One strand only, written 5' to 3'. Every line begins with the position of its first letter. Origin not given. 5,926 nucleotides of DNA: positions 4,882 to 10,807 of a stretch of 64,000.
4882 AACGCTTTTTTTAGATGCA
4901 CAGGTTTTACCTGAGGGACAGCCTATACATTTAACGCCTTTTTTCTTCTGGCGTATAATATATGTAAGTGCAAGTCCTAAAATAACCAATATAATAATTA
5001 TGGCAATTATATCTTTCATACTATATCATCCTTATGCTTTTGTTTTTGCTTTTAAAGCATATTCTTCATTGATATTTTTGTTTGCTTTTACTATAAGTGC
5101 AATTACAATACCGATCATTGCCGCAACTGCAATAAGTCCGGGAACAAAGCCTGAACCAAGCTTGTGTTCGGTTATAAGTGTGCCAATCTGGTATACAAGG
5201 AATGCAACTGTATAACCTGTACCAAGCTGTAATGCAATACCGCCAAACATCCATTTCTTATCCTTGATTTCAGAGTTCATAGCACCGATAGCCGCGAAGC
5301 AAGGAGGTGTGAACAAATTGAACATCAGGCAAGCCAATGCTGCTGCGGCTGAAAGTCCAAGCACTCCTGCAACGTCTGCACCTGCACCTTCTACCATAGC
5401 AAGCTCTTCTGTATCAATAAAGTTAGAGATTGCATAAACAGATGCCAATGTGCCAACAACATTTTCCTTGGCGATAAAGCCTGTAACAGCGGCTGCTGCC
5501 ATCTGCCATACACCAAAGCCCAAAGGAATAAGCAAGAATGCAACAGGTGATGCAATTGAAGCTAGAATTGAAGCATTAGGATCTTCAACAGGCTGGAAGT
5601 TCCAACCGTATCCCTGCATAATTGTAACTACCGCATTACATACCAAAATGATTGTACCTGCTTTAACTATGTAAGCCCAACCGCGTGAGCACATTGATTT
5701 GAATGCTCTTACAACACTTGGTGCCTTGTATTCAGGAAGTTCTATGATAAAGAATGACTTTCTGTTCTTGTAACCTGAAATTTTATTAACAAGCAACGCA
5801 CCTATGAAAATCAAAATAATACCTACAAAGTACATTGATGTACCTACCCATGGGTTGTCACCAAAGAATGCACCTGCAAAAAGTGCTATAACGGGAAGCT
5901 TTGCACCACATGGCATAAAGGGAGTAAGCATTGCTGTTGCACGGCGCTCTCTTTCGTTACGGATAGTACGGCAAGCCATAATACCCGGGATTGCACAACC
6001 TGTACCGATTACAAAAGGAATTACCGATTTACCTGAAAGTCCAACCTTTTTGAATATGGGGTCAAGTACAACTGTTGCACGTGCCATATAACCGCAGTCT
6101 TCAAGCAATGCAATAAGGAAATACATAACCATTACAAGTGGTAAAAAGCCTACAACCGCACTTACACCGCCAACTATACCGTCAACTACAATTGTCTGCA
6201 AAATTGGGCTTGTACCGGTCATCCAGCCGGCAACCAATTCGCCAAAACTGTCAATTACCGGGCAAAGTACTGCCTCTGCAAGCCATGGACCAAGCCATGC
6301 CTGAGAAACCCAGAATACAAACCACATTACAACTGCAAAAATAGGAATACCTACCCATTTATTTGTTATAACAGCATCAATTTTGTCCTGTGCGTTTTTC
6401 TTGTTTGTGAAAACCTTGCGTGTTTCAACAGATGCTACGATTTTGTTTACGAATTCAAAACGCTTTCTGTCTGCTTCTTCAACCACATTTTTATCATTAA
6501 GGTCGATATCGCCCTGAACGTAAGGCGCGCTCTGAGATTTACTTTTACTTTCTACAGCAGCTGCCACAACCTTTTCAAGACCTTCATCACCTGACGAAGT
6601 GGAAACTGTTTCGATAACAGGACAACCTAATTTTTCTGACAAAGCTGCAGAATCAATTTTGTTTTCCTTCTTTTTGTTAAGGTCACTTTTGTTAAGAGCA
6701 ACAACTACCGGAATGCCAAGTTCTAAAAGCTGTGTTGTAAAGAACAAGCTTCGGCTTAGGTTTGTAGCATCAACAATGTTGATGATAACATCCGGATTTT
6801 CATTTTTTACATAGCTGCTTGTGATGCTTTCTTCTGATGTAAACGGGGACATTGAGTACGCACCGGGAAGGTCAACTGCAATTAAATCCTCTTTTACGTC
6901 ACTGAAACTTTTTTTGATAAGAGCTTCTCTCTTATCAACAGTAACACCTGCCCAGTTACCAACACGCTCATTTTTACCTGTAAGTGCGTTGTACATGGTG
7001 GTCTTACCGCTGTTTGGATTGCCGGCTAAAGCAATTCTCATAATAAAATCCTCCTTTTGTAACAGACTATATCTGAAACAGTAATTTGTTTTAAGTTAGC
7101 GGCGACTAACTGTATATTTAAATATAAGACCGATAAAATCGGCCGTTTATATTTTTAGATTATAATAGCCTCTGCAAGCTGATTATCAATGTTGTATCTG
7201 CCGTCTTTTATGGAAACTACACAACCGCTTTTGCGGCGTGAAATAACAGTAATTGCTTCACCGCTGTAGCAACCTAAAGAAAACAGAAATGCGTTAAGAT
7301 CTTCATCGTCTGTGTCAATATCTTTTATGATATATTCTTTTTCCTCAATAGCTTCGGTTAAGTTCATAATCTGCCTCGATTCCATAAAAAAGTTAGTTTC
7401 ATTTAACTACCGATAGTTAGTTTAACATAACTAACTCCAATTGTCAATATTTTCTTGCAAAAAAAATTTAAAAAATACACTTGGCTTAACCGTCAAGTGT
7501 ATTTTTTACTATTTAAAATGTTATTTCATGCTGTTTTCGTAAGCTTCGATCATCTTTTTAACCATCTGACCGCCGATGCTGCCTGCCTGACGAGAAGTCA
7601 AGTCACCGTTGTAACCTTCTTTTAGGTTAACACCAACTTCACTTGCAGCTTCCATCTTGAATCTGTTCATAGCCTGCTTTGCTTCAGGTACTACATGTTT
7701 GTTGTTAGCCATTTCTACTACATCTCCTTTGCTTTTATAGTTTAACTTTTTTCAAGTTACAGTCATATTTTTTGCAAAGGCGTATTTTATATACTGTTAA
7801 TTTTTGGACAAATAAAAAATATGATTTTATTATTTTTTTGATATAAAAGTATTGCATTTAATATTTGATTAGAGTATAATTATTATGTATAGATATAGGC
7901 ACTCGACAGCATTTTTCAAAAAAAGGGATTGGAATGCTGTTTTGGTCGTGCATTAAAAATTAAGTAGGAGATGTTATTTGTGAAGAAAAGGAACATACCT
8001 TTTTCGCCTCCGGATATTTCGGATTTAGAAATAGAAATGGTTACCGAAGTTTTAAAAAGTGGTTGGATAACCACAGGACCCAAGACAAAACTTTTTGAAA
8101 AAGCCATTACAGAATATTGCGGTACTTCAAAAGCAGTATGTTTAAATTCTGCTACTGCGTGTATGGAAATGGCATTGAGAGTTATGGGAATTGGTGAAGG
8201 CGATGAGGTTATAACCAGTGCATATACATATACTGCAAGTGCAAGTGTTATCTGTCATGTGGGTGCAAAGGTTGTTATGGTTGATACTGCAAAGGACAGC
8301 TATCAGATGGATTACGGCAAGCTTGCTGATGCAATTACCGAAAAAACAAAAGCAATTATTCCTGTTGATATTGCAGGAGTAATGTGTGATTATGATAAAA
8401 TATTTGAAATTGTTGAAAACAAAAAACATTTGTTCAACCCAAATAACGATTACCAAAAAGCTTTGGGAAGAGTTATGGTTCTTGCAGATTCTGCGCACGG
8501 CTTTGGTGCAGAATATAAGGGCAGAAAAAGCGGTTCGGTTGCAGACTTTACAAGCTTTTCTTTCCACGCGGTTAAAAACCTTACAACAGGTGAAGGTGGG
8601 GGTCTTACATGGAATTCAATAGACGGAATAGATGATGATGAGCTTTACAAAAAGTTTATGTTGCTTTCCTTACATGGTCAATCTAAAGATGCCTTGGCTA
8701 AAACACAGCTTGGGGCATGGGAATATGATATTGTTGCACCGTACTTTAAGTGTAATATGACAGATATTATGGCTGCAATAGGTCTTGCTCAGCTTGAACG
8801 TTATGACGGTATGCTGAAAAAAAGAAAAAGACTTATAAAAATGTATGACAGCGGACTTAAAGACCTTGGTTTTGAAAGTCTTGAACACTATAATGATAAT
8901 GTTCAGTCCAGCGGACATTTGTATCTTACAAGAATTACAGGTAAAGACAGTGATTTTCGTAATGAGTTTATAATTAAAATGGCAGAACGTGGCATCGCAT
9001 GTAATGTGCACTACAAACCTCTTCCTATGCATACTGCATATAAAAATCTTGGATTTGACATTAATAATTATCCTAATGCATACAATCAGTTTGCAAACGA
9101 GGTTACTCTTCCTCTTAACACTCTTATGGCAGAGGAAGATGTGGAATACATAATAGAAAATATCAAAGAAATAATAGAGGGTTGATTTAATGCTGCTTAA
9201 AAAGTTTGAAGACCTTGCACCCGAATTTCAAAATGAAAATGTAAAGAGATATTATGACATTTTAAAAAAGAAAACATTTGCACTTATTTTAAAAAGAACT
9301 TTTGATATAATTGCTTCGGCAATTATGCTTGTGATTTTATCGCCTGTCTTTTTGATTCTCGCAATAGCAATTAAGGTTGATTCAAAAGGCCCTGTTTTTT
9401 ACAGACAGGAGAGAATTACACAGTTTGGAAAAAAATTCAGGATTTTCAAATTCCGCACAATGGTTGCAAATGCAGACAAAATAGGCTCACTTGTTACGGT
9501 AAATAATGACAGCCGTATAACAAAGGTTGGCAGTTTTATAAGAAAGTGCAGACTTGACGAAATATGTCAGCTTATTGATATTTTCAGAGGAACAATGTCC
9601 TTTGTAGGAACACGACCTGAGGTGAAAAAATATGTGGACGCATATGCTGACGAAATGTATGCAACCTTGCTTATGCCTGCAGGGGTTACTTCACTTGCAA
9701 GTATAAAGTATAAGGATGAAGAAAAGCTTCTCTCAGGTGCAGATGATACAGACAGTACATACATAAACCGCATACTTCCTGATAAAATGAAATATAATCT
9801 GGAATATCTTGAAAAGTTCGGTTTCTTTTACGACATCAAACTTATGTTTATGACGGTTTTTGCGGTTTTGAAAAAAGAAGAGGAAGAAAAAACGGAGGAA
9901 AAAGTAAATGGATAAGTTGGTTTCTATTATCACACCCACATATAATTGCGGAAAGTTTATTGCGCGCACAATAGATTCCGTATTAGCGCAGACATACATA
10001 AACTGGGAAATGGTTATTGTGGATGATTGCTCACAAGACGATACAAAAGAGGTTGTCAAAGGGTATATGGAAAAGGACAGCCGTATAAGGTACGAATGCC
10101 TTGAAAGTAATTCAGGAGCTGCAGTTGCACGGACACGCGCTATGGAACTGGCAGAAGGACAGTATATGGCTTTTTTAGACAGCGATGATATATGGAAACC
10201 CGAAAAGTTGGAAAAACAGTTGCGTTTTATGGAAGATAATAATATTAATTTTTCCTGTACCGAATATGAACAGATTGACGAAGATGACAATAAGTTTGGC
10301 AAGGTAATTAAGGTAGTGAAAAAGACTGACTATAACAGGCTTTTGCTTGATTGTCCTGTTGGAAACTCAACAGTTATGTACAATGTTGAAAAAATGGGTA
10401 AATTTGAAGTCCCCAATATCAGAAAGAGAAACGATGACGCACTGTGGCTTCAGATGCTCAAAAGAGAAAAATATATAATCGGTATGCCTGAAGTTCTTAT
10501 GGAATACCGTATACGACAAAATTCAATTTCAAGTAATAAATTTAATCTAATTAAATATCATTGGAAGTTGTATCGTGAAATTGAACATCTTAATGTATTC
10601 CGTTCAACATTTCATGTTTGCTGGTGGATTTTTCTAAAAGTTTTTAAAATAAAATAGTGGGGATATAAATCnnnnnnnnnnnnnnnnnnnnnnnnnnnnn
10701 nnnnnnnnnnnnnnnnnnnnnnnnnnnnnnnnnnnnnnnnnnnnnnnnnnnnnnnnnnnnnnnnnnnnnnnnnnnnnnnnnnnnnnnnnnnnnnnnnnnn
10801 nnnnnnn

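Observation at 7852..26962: Wzx/Wzy glycan operon with three ATP-grasp ligases and a uronic-acid activation module: candidate peptide- or amino-acid-amidated surface polysaccharide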

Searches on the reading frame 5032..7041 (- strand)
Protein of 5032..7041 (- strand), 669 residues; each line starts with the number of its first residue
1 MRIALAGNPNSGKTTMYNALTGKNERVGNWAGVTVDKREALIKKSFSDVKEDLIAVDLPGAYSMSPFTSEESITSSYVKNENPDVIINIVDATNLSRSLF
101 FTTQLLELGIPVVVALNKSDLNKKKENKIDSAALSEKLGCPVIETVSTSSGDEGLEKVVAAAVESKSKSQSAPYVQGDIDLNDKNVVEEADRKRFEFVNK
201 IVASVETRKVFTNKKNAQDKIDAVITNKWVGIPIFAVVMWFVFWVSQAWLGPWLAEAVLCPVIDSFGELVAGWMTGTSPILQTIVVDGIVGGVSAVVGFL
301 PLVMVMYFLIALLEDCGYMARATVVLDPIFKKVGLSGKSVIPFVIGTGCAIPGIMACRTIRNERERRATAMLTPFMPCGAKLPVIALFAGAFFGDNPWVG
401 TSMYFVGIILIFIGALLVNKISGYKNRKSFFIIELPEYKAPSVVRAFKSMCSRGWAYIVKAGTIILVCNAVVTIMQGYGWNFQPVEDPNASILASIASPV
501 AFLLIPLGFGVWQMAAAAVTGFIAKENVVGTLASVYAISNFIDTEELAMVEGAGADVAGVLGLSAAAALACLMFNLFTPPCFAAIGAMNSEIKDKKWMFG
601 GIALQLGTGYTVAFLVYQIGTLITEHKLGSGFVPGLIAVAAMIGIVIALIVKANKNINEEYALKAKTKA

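Call 12: search_protein_families(library=pfam, proteins=[window:5032-7041:-], max_evalue=0.00001)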
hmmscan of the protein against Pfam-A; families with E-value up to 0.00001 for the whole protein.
window:5032-7041:- (669 aa): 5 families
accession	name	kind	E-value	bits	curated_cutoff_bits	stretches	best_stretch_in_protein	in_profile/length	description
PF02421.24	FeoB_N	-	1.2e-54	184.6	27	1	2-158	2-152/156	Ferrous iron transport protein B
PF07670.19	Gate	-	1e-30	106.7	29.6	2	297-392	2-104/104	Nucleoside recognition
PF01926.29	MMR_HSR1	-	5.8e-17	62.3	21.9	1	2-118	1-113/113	50S ribosome-binding GTPase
PF07664.17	FeoB_C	-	1.3e-11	44.5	26.6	1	402-453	3-54/54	Ferrous iron transport protein B C terminus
PF09439.16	SRPRB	-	7.9e-06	25.8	25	0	3-139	6-139/178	Signal recognition particle receptor beta subunit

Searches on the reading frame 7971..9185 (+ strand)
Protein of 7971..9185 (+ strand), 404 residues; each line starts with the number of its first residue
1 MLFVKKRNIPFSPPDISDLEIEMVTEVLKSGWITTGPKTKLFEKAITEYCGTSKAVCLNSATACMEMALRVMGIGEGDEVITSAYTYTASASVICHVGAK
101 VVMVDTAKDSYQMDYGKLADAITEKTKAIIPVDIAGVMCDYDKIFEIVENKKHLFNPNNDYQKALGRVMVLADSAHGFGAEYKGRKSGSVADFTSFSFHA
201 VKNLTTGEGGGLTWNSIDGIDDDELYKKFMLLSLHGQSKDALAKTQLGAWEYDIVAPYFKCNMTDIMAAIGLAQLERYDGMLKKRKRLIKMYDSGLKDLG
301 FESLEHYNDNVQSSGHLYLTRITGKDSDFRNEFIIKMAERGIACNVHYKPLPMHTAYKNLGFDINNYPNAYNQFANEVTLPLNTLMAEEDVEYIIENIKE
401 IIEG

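Call 3: search_protein_families(library=pfam, proteins=[window:7971-9185:+], max_evalue=0.01)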
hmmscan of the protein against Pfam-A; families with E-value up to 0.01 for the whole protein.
window:7971-9185:+ (404 aa): 3 families
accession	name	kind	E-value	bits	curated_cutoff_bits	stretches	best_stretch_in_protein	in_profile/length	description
PF01041.23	DegT_DnrJ_EryC1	-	6.8e-96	322.1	19.8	1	15-398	2-359/360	DegT/DnrJ/EryC1/StrS aminotransferase family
PF00155.27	Aminotran_1_2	-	1.1e-07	31.8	19.7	1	39-130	44-151/361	Aminotransferase class I and II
PF01053.26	Cys_Met_Meta_PP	-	5.1e-06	25.7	27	1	36-139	51-151/381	Cys/Met metabolism PLP-dependent enzyme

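Call 5: search_protein_families(library=ncbifam, proteins=[window:7971-9185:+], max_evalue=0.001)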
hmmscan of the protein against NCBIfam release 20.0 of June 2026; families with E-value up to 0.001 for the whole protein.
window:7971-9185:+ (404 aa): 21 families
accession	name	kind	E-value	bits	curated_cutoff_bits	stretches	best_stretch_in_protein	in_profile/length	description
TIGR03588.1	PseC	equivalog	4.4e-89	299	423.5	1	9-401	2-379/380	UDP-4-amino-4,6-dideoxy-N-acetyl-beta-L-altrosamine transaminase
NF008658.2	PRK11658.1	equivalog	1.6e-79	267.3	631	1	8-403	4-378/379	UDP-4-amino-4-deoxy-L-arabinose aminotransferase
NF008687.0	PRK11706.1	equivalog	1.9e-61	207.9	375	1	9-402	2-374/375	dTDP-4-amino-4,6-dideoxygalactose transaminase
TIGR02379.1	ECA_wecE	subfamily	2.1e-49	168.3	434.85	1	9-402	2-375/376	dTDP-4-amino-4,6-dideoxy-D-glucose transaminase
TIGR04181.1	NHT_00031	hypoth_equivalog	1e-48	166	420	1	9-381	1-357/359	LegC family aminotransferase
TIGR04427.1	PLP_DesI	equivalog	7.2e-29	101.1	650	1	24-398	38-379/390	dTDP-4-dehydro-6-deoxyglucose aminotransferase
NF011936.0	PRK15407.1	equivalog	5.4e-28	97.9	423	2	8-215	36-236/440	lipopolysaccharide biosynthesis protein RfbH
NF005817.0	PRK07683.1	equivalog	2e-09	36.6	575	1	47-149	84-188/387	aminotransferase A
NF004975.0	PRK06348.1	equivalog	1.6e-07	30.7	549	1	54-130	91-167/384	pyridoxal phosphate-dependent aminotransferase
NF005305.0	PRK06836.1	equivalog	5.2e-07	29.2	376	1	58-130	104-175/396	pyridoxal phosphate-dependent aminotransferase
NF005816.0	PRK07682.1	equivalog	7.6e-07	28.1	620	1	47-140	85-181/390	aminotransferase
NF006488.0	PRK08912.1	equivalog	1.3e-06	27.6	498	1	61-132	96-169/387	aminotransferase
NF006569.0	PRK09082.1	subfamily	1.5e-06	27.6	420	1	60-130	99-168/386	methionine aminotransferase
NF041364.1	GntC_guanitoxin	equivalog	4.1e-06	25.9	415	1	74-130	81-139/356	guanitoxin biosynthesis PLP-dependent (S)-gamma-hydroxy-L-arginine cyclodehydratase GntC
NF004770.0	PRK06108.1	subfamily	5.3e-06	25.5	422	1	55-130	99-175/396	pyridoxal phosphate-dependent aminotransferase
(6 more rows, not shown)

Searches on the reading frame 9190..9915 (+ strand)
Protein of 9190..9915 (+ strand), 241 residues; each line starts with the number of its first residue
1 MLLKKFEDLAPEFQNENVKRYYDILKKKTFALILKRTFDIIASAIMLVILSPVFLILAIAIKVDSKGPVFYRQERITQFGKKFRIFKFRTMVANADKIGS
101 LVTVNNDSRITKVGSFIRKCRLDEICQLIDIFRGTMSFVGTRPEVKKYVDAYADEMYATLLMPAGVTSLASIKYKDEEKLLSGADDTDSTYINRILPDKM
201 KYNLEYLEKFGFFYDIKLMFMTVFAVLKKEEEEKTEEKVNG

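Call 3: search_protein_families(library=pfam, proteins=[window:9190-9915:+], max_evalue=0.01)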
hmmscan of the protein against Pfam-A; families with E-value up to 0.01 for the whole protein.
window:9190-9915:+ (241 aa): 2 families
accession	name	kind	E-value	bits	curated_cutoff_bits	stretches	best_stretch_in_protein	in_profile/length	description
PF02397.22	Bac_transf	-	4e-58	196.3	27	1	35-228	1-179/179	Bacterial sugar transferase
PF17334.7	CsgA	-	0.0047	18.1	25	0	168-205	28-65/83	Minor curli fiber component A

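Call 5: search_protein_families(library=ncbifam, proteins=[window:9190-9915:+], max_evalue=0.001)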
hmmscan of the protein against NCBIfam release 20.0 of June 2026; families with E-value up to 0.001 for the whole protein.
window:9190-9915:+ (241 aa): 10 families
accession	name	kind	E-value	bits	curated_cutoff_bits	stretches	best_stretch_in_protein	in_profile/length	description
TIGR03025.1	EPS_sugtrans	subfamily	1.4e-65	222.2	295.55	1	28-230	251-442/445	exopolysaccharide biosynthesis polyprenyl glycosylphosphotransferase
TIGR03023.1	WcaJ_sugtrans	equivalog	1.4e-52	179.6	410.75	1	30-230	258-450/453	undecaprenyl-phosphate glucose phosphotransferase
TIGR03013.1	EpsB_2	subfamily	1.5e-45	156.2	393.35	1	26-228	246-438/443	TIGR03013 family XrtA/PEP-CTERM system glycosyltransferase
TIGR03022.1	WbaP_sugtrans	subfamily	8.9e-42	143.9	403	1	29-230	253-453/456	undecaprenyl-phosphate galactose phosphotransferase WbaP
NF041877.1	EPS_EpsZ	equivalog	3.7e-38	131.3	800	1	27-172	258-414/459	exopolysaccharide biosynthesis polyisoprenyl-phosphate hexose-1-phosphate transferase EpsZ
NF052601.1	undeca_RfbP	equivalog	5.9e-38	130.5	330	2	20-98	30-108/244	undecaprenyl-phosphate galactose phosphotransferase family protein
NF007518.0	PRK10124.1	equivalog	1e-36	126.7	684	1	31-225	270-456/464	undecaprenyl-phosphate glucose phosphotransferase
NF050817.1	PolSacchBiosHfsE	equivalog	3.9e-34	118.2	750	1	32-228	269-461/467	polysaccharide biosynthesis protein HfsE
NF011751.0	PRK15204.1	equivalog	4.9e-29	101.3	907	1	23-230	269-473/476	undecaprenyl-phosphate galactose phosphotransferase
NF045514.1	glycotran_HepC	equivalog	2.7e-26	92.2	140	1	27-143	109-211/220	heterocyst development glycosyltransferase HepC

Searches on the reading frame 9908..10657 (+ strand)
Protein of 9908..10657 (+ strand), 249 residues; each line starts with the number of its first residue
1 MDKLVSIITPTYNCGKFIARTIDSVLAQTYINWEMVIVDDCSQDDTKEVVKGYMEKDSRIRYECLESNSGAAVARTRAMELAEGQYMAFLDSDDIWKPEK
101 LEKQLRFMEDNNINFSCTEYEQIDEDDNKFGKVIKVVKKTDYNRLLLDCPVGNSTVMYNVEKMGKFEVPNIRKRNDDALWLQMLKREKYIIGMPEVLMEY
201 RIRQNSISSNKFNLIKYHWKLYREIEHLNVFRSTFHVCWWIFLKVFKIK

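Call 3: search_protein_families(library=pfam, proteins=[window:9908-10657:+], max_evalue=0.01)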
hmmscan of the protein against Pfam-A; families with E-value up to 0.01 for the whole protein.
window:9908-10657:+ (249 aa): 3 families
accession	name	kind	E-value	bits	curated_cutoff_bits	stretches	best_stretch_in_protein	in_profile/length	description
PF00535.33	Glycos_transf_2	-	1.4e-40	139.4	23.3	1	6-156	1-151/168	Glycosyl transferase family 2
PF10111.15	Glyco_tranf_2_2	-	1e-12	48.6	27.3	1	17-114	14-112/276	Glycosyltransferase like family 2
PF13641.12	Glyco_tranf_2_3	-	2.7e-10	41.1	27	1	5-115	3-118/230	Glycosyltransferase like family 2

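Call 5: search_protein_families(library=ncbifam, proteins=[window:9908-10657:+], max_evalue=0.001)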
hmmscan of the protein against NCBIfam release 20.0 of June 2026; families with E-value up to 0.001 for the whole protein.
window:9908-10657:+ (249 aa): 25 families
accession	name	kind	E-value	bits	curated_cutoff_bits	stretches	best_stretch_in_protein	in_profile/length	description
NF047683.1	TeichurnBiosyTuaG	equivalog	1.7e-86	290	400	1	3-242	6-245/252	teichuronic acid biosynthesis protein TuaG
NF053739.1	GlytfEpsEBac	equivalog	7.3e-25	87.5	450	1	5-205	3-207/265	glycosyltransferase EpsE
NF007482.0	PRK10073.1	equivalog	6e-24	84.7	423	1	3-129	6-131/334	glycosyltransferase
NF007453.0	PRK10018.1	equivalog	1.3e-22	80.8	382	1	3-107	6-110/280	colanic acid biosynthesis glycosyltransferase WcaA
TIGR04017.1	WcaA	equivalog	9.8e-22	77.8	495.75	1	3-107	5-109/279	colanic acid biosynthesis glycosyltransferase WcaA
NF038302.1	EPS_HpsE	equivalog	1.7e-20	73.2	300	1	6-110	4-113/307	hormogonium polysaccharide biosynthesis glycosyltransferase HpsE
NF050050.1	ProtGlycPglI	equivalog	3.5e-18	66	500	1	5-105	4-105/306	GalNAc(5)-diNAcBac-PP-undecaprenol beta-1,3-glucosyltransferase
NF041875.1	EPS_EpsD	equivalog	2e-17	63.6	370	1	5-110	1-106/325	exopolysaccharide biosynthesis glycosyltransferase EpsD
TIGR03937.1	PgaC_IcaA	equivalog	3.9e-17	62.3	422.3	1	4-110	46-152/407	poly-beta-1,6-N-acetyl-D-glucosamine synthase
NF041394.1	GtaseAglG_Halo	equivalog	2.8e-14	53.1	440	1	5-111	3-110/304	glucosyl-dolichyl phosphate glucuronosyltransferase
TIGR03965.1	mycofact_glyco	equivalog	1.9e-11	43.5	280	1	5-113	76-184/467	mycofactocin biosynthesis glycosyltransferase MftF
NF038299.1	EPS_HpsN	equivalog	1.6e-10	40.4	425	1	4-107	2-105/317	hormogonium polysaccharide biosynthesis glycosyltransferase HpsN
TIGR03111.1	glyc2_xrt_Gpos1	hypoth_equivalog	2.4e-10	39.8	363.95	1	5-144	51-197/439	TIGR03111 family XrtG-associated glycosyltransferase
TIGR04283.1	glyco_like_mftF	equivalog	3e-10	40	182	1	5-120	1-109/221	TIGR04283 family arsenosugar biosynthesis glycosyltransferase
NF047588.1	GlcsyltransPgfSStrep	equivalog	5.2e-09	35.7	500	1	5-104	3-105/308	glycosyltransferase PgfS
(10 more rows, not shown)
